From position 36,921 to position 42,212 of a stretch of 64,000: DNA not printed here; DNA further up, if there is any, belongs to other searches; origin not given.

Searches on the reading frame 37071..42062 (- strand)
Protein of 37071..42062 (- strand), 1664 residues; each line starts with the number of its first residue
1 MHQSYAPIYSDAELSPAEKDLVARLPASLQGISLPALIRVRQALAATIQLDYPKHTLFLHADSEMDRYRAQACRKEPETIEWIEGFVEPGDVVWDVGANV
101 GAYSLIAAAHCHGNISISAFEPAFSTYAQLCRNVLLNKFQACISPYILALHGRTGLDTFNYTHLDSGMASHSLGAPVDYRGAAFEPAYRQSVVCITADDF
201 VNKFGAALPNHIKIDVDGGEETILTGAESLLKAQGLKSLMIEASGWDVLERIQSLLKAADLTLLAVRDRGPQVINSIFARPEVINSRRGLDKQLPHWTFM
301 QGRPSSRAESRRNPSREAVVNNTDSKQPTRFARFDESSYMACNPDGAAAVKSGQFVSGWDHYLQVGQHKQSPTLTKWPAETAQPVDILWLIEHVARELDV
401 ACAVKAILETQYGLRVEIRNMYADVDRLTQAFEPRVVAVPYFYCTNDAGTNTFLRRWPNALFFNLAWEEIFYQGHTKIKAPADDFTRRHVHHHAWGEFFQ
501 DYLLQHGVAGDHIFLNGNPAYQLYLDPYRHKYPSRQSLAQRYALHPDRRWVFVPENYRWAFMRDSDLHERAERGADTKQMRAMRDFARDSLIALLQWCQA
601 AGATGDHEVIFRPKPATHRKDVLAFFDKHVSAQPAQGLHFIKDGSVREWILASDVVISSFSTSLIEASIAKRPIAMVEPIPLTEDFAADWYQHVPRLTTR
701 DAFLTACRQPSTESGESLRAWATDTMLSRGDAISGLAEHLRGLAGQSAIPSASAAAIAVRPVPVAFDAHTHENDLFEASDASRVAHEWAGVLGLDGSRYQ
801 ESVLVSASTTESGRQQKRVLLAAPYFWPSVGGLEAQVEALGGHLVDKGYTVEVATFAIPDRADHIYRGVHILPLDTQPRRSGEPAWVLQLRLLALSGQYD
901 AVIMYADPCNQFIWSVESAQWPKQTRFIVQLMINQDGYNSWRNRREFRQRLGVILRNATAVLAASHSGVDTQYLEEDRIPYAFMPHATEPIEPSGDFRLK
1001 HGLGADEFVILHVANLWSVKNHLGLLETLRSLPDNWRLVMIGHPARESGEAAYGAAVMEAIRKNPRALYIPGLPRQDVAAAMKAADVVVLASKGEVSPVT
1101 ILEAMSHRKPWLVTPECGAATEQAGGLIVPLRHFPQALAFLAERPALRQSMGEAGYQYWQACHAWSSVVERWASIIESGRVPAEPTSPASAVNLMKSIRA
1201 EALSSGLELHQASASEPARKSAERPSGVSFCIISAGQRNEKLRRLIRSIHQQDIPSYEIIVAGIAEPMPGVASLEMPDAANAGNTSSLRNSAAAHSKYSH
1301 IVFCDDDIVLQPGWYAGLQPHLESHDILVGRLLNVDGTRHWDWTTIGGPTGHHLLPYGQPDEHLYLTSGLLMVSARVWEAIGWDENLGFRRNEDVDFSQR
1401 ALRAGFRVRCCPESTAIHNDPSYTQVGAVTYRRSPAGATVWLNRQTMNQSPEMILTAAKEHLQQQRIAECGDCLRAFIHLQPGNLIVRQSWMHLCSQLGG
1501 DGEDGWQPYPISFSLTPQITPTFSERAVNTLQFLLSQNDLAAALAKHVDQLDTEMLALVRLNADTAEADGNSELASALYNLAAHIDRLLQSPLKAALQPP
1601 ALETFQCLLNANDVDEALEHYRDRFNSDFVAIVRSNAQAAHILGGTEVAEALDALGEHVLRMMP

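Call 30: search_protein_families(library=pfam, proteins=[window:37071-42062:-], max_evalue=0.001)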
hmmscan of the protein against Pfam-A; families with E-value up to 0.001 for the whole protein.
window:37071-42062:- (1664 aa): 7 families
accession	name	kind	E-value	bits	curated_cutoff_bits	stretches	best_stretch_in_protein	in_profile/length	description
PF00534.26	Glycos_transf_1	-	3.5e-14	53.2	26.4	1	999-1121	7-129/172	Glycosyl transferases group 1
PF13692.12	Glyco_trans_1_4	-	6.2e-14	52.9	27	1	1008-1139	2-133/142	Glycosyl transferases group 1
PF05050.19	Methyltransf_21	-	5.3e-11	43.4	22.7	1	95-245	1-150/173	Methyltransferase FkbM domain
PF13439.12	Glyco_transf_4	-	4.1e-06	27.4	28.5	1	830-967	1-143/170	Glycosyltransferase Family 4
PF13579.12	Glyco_trans_4_4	-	9.6e-06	26.5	29.7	1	831-968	1-138/158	Glycosyl transferase 4-like domain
PF00535.33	Glycos_transf_2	-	2.8e-05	24.6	23.3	0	1288-1345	69-128/168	Glycosyl transferase family 2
PF13641.12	Glyco_tranf_2_3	-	0.00019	21.9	27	0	1238-1425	12-218/230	Glycosyltransferase like family 2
